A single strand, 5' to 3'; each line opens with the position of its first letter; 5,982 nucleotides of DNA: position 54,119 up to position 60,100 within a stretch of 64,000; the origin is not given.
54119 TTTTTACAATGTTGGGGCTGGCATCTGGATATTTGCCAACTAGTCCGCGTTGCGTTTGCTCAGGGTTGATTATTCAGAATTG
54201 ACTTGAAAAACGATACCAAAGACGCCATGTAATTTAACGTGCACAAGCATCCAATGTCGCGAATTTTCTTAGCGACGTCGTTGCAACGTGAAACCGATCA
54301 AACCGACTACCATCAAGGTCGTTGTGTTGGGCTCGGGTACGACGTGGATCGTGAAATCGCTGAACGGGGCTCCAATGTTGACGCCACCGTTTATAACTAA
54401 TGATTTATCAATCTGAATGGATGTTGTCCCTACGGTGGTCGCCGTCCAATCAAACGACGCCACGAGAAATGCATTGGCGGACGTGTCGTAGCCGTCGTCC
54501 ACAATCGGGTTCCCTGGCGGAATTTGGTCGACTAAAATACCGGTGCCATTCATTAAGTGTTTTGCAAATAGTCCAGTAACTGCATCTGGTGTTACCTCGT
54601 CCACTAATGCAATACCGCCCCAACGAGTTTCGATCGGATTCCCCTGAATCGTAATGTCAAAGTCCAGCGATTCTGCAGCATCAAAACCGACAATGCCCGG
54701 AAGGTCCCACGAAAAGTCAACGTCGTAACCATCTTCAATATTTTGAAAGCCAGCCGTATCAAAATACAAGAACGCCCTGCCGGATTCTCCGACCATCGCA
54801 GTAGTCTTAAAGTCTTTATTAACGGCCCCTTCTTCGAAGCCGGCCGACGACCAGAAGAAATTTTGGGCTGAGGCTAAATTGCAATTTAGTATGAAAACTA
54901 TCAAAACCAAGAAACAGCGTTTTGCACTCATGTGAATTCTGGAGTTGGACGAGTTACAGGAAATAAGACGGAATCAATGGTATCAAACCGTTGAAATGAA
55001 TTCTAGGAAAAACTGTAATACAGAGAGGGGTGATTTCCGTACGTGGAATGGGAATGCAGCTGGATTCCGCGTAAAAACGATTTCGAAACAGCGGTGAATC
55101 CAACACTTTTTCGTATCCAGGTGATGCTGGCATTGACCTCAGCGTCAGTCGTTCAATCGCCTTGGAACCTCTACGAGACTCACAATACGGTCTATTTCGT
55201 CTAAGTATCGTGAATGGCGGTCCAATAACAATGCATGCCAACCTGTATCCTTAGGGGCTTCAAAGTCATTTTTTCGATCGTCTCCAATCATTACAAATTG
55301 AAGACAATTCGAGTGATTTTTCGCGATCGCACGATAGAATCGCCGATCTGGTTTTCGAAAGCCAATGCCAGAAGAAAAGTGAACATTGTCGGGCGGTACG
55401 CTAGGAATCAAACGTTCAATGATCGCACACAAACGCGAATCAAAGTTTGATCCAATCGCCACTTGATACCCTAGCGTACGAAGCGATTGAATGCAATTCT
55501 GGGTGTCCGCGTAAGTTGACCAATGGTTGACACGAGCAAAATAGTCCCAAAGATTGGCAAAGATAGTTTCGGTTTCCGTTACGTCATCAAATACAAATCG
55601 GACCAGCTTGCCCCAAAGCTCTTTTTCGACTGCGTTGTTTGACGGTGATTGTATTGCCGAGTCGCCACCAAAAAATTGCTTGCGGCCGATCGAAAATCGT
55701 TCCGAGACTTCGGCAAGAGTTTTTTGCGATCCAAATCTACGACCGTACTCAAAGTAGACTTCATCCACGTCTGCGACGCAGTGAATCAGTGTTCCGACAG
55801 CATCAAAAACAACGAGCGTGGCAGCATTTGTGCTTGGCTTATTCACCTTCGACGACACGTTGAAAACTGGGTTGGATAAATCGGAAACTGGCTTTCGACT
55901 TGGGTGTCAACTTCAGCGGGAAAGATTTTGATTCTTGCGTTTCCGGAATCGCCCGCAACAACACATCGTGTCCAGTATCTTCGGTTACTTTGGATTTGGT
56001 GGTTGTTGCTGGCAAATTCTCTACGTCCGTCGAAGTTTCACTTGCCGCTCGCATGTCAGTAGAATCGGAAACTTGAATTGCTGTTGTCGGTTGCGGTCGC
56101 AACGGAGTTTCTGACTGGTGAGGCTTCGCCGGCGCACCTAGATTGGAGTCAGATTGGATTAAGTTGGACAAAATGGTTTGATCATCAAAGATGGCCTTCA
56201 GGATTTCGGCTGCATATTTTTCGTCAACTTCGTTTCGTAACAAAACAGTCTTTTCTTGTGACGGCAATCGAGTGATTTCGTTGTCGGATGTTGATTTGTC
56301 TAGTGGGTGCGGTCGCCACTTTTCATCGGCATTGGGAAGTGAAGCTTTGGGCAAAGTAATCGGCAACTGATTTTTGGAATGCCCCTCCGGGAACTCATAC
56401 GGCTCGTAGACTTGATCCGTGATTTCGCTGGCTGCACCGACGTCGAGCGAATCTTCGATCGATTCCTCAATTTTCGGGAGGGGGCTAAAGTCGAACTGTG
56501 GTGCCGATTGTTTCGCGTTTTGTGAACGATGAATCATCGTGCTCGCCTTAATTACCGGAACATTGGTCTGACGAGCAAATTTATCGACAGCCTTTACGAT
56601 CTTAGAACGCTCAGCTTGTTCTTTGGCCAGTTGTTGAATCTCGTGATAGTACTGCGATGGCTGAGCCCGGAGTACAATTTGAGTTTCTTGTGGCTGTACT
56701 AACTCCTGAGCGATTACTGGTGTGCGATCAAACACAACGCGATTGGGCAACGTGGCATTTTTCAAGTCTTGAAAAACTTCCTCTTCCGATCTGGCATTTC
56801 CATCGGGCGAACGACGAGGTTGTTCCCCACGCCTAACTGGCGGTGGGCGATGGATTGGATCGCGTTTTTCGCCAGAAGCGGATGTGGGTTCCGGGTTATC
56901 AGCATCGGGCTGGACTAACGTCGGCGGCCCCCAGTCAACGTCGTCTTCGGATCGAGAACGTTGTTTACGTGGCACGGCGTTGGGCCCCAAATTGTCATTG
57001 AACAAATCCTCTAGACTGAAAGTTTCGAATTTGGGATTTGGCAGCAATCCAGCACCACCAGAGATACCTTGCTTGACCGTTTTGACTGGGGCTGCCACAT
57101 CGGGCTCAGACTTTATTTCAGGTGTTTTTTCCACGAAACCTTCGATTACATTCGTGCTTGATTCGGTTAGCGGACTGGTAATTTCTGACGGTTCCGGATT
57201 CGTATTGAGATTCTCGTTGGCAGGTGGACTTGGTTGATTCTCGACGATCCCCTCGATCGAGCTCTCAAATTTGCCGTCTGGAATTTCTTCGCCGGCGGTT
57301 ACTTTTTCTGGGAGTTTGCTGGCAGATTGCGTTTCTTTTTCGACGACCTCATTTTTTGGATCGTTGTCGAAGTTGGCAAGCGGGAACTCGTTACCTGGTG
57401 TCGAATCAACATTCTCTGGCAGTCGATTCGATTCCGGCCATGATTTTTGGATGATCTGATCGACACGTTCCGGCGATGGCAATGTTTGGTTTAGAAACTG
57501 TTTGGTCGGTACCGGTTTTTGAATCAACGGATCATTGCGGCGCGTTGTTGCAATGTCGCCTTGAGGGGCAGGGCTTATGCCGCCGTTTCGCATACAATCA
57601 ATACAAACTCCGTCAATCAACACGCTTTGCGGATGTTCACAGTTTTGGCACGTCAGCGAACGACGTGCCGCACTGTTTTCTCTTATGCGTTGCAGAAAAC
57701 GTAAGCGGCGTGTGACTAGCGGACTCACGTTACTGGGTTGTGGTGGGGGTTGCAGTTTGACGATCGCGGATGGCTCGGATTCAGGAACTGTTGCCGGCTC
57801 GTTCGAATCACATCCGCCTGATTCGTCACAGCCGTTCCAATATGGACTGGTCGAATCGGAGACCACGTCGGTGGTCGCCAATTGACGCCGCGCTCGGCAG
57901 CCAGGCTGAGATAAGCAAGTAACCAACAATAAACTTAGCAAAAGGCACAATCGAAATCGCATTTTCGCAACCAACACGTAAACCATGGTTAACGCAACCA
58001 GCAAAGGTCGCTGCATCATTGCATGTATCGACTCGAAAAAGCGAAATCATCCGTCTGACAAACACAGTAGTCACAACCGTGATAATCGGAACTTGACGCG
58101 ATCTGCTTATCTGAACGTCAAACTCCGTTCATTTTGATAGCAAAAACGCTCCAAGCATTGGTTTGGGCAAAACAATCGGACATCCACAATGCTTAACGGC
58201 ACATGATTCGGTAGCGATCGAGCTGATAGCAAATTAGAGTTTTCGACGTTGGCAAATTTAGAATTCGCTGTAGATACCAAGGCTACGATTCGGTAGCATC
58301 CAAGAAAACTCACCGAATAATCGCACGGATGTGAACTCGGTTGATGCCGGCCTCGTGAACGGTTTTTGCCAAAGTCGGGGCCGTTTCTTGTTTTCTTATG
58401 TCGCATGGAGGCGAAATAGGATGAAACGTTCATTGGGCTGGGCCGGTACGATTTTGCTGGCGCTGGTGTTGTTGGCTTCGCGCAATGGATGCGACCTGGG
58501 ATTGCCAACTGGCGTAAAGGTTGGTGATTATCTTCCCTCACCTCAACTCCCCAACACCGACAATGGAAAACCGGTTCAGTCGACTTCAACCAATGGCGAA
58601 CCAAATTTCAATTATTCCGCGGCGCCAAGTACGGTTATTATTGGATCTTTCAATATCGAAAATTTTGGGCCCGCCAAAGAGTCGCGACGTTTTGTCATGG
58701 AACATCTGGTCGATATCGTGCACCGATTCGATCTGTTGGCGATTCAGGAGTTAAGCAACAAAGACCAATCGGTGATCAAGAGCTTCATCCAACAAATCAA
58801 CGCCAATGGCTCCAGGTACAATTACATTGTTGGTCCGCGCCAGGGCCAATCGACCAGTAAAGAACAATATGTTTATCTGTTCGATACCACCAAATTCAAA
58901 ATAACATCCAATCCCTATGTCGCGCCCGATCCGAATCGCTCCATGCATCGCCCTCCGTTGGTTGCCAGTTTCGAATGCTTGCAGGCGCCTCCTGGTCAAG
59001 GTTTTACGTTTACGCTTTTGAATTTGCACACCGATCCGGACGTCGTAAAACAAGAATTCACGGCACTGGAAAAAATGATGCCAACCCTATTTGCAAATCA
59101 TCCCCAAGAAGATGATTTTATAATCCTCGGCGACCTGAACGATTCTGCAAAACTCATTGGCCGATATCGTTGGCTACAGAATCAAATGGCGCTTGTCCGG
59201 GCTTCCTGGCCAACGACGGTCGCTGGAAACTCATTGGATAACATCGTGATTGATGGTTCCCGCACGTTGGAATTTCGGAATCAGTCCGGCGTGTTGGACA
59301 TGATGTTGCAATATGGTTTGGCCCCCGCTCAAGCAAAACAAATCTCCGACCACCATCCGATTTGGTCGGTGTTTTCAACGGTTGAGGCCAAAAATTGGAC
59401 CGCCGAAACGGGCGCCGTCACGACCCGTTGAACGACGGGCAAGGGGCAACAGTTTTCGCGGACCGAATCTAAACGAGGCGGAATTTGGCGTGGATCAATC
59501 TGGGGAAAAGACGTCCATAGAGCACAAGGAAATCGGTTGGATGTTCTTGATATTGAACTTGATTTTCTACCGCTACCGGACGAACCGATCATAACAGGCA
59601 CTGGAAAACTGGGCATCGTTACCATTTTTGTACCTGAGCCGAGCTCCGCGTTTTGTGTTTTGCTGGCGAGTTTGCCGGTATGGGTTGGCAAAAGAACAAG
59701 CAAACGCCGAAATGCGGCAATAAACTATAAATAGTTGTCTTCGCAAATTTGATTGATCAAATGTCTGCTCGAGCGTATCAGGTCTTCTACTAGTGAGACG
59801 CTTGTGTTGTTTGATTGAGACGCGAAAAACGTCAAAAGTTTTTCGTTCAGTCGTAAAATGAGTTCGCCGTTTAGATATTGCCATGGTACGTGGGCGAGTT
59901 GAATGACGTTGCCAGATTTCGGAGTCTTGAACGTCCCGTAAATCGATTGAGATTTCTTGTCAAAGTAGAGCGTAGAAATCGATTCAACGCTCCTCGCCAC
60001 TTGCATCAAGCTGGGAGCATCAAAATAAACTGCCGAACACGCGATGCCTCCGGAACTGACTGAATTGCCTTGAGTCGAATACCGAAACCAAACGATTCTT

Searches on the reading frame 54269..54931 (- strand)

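Call 7: search_protein_families(library=pfam, proteins=[window:54269-54931:-], max_evalue=1)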
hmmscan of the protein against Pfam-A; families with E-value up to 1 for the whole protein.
window:54269-54931:- (220 aa): 1 family
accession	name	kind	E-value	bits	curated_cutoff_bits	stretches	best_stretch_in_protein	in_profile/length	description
PF07589.16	PEP-CTERM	-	0.00031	21.2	20.7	1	198-219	2-24/24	PEP-CTERM motif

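Call 8: search_protein_families(library=ncbifam, proteins=[window:54269-54931:-], max_evalue=1)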
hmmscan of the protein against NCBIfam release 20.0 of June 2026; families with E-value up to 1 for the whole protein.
window:54269-54931:- (220 aa): 11 families
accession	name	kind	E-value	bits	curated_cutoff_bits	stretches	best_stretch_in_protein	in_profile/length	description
NF038129.1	PEP_NF038129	equivalog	6.3e-05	22.9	65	1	154-220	138-193/194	NF038129 family PEP-CTERM protein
NF038125.1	PEP_CTERM_THxN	subfamily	0.00095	18.8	85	1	195-220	217-245/246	THxN family PEP-CTERM protein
NF038124.1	PEP_CTERM_TLD_A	exception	0.0018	17.9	100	1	174-220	188-233/235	PEP_CTERM-anchored TLD domain-containing protein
NF038126.1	PEP_CTERM_FxDxF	subfamily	0.0019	18.4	50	1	173-219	114-165/165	FxDxF family PEP-CTERM protein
NF038120.1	PEP_CTERM_QFxxD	subfamily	0.0051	16.7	80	1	194-220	189-215/215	NF038120 family PEP-CTERM protein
NF041538.1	PEP_EDSA_1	subfamily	0.0092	15.7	100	1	195-220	282-306/307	EDSAP-1 family PEP-CTERM protein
TIGR02595.1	PEP_CTERM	domain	0.012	16.4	16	1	198-220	1-23/24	PEP-CTERM sorting domain-containing protein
NF041927.1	Xrt_dep_XDP1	equivalog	0.028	14.4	125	1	197-220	218-241/242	exosortase-dependent surface protein XDP1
NF033554.9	floc_PepA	equivalog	0.029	14.2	80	1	148-220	194-259/261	flocculation-associated PEP-CTERM protein PepA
NF038118.1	PEP_CTERM_CCXG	equivalog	0.046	13.4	90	1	194-220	172-198/199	CCXG family PEP-CTERM protein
NF033947.0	PEP-cistern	hypoth_equivalog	0.05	13.3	60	1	194-220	169-195/195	cistern family PEP-CTERM protein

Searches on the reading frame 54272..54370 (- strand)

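Call 22: search_protein_families(library=pfam, proteins=[window:54272-54370:-], max_evalue=10)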
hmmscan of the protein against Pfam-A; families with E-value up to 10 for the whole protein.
seq(33 aa): 1 family
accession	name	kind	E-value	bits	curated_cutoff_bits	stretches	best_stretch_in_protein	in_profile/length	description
PF07589.16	PEP-CTERM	-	1.2e-05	25.6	20.7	1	11-32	2-24/24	PEP-CTERM motif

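Call 23: search_protein_families(library=ncbifam, proteins=[window:54272-54370:-], max_evalue=10)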
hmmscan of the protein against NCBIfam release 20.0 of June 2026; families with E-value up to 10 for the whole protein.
seq(33 aa): 14 families
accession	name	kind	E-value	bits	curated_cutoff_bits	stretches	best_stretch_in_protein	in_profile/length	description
NF038125.1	PEP_CTERM_THxN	subfamily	4.5e-05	23.2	85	1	7-33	216-245/246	THxN family PEP-CTERM protein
NF033554.9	floc_PepA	equivalog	8.9e-05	22.4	80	1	6-33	234-259/261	flocculation-associated PEP-CTERM protein PepA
NF038129.1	PEP_NF038129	equivalog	0.00011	22.1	65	1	6-33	166-193/194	NF038129 family PEP-CTERM protein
NF038124.1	PEP_CTERM_TLD_A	exception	0.00016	21.4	100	1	6-33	206-233/235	PEP_CTERM-anchored TLD domain-containing protein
NF038120.1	PEP_CTERM_QFxxD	subfamily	0.00027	20.9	80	1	7-33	189-215/215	NF038120 family PEP-CTERM protein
TIGR02595.1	PEP_CTERM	domain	0.00037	21.1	16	1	11-33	1-23/24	PEP-CTERM sorting domain-containing protein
NF041538.1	PEP_EDSA_1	subfamily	0.00042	20.1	100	1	8-33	282-306/307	EDSAP-1 family PEP-CTERM protein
NF038126.1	PEP_CTERM_FxDxF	subfamily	0.00077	19.7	50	1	6-32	137-165/165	FxDxF family PEP-CTERM protein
NF041927.1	Xrt_dep_XDP1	equivalog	0.0013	18.8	125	1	10-33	218-241/242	exosortase-dependent surface protein XDP1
NF038118.1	PEP_CTERM_CCXG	equivalog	0.0015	18.3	90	1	6-33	171-198/199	CCXG family PEP-CTERM protein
NF033947.0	PEP-cistern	hypoth_equivalog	0.0047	16.7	60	1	10-33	172-195/195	cistern family PEP-CTERM protein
NF035944.1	PEPxxWA-CTERM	domain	0.016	15.1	35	1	11-32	1-24/24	PEPxxWA-CTERM sorting domain-containing protein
NF038119.1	PEP_CTERM_MHFG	equivalog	0.05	13.9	100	1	8-33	233-258/260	MHFG family PEP-CTERM protein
TIGR03370.1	VPLPA-CTERM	domain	0.11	12.5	25.35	1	19-33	9-23/25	VPLPA-CTERM sorting domain-containing protein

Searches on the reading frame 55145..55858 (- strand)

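Call 35: search_protein_families(library=pfam, proteins=[window:55145-55858:-], max_evalue=0.001)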
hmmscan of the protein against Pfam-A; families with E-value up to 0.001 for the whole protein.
window:55145-55858:- (237 aa): 3 families
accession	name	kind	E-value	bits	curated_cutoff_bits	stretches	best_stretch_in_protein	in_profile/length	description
PF00702.32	Hydrolase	-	3.9e-10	40.9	26.4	1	15-203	3-188/191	haloacid dehalogenase-like hydrolase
PF13242.12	Hydrolase_like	-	2.9e-05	24.3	22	1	167-212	2-48/75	HAD-hyrolase-like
PF13419.12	HAD_2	-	0.0009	19.8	23.8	0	100-209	62-175/178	Haloacid dehalogenase-like hydrolase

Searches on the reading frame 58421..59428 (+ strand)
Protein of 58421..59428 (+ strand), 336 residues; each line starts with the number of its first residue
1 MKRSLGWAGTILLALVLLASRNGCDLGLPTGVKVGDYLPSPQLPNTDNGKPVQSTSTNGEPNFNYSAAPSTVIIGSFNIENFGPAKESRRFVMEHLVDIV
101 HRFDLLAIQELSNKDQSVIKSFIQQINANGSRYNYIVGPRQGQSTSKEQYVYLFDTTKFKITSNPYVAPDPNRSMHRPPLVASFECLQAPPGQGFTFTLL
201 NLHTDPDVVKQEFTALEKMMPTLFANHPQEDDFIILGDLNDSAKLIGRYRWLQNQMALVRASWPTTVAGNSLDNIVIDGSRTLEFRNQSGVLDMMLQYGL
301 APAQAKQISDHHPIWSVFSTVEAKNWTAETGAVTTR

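Call 7: search_protein_families(library=pfam, proteins=[window:58421-59428:+], max_evalue=1)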
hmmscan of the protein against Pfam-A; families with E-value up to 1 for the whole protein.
seq(336 aa): 2 families
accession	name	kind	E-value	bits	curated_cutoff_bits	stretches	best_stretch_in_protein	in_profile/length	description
PF03372.29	Exo_endo_phos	-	1.3e-08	35.3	24.5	1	75-311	1-225/225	Endonuclease/Exonuclease/phosphatase family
PF12252.14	SidE_PDE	-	0.22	11.4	25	1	83-131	150-198/226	SidE phosphodiesterase (PDE) domain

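Call 8: search_protein_families(library=ncbifam, proteins=[window:58421-59428:+], max_evalue=1)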
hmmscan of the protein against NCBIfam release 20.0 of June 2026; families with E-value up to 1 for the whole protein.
seq(336 aa): 3 families
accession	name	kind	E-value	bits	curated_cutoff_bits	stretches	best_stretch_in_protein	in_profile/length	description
NF045851.1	mem_nucl_MnuA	subfamily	1.5e-12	48.2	185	1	74-205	1-150/317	MnuA family membrane nuclease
NF011787.0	PRK15251.1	equivalog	0.00088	18.5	189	1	218-314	172-266/271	cytolethal distending toxin subunit B family protein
NF033681.1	ExeM_NucH_DNase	subfamily_domain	0.0023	16.9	300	1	104-192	288-381/546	ExeM/NucH family extracellular endonuclease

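Call 10: find_related_loci(query=window:58421-59428:+, collection=genome_contigs, flank=6000)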
Query seq(336 aa) (336 aa) in genome_contigs; peptide patterns used: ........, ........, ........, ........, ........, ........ (x = any residue, [..] = any of these).
45 stretches matched a pattern, but none encodes a relative of the query by tblastn (E <= 1e-3).

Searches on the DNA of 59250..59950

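Call 25: search_rna_families(source=window, start=59250, end=59950, threshold=evalue, max_evalue=1)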
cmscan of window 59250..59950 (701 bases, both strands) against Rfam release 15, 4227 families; matches with E-value up to 1: 0.
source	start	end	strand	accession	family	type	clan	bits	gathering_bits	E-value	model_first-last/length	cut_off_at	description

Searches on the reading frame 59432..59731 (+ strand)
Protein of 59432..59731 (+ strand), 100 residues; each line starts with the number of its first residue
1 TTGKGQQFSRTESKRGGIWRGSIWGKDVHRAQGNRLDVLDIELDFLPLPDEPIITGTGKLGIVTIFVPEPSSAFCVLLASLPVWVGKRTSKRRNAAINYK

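Call 7: search_protein_families(library=pfam, proteins=[window:59432-59731:+], max_evalue=1)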
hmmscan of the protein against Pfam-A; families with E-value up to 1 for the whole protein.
seq(100 aa): 0 families

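Call 8: search_protein_families(library=ncbifam, proteins=[window:59432-59731:+], max_evalue=1)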
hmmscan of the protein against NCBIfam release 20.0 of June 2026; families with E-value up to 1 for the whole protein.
seq(100 aa): 0 families

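Call 20: search_protein_representatives(protein=window:59432-59731:+)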
Query: 100 residues. Proteins with E-value up to 0.001 (for the whole library): 3; up to 1e-10: 0; up to 1e-30: 0. The best 3 are listed.
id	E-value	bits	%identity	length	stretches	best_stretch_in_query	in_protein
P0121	1.1e-05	41.6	29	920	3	23-89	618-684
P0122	4.9e-05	39.6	41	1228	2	51-76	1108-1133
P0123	2.5e-04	37.3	32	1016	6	40-77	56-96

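Call 45: find_related_loci(query=window:59432-59731:+, collection=metagenome_contigs, flank=5000)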
Query seq(100 aa) (100 aa) in metagenome_contigs; peptide patterns used: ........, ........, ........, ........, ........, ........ (x = any residue, [..] = any of these).
461 stretches matched a pattern, but none encodes a relative of the query by tblastn (E <= 1e-3).
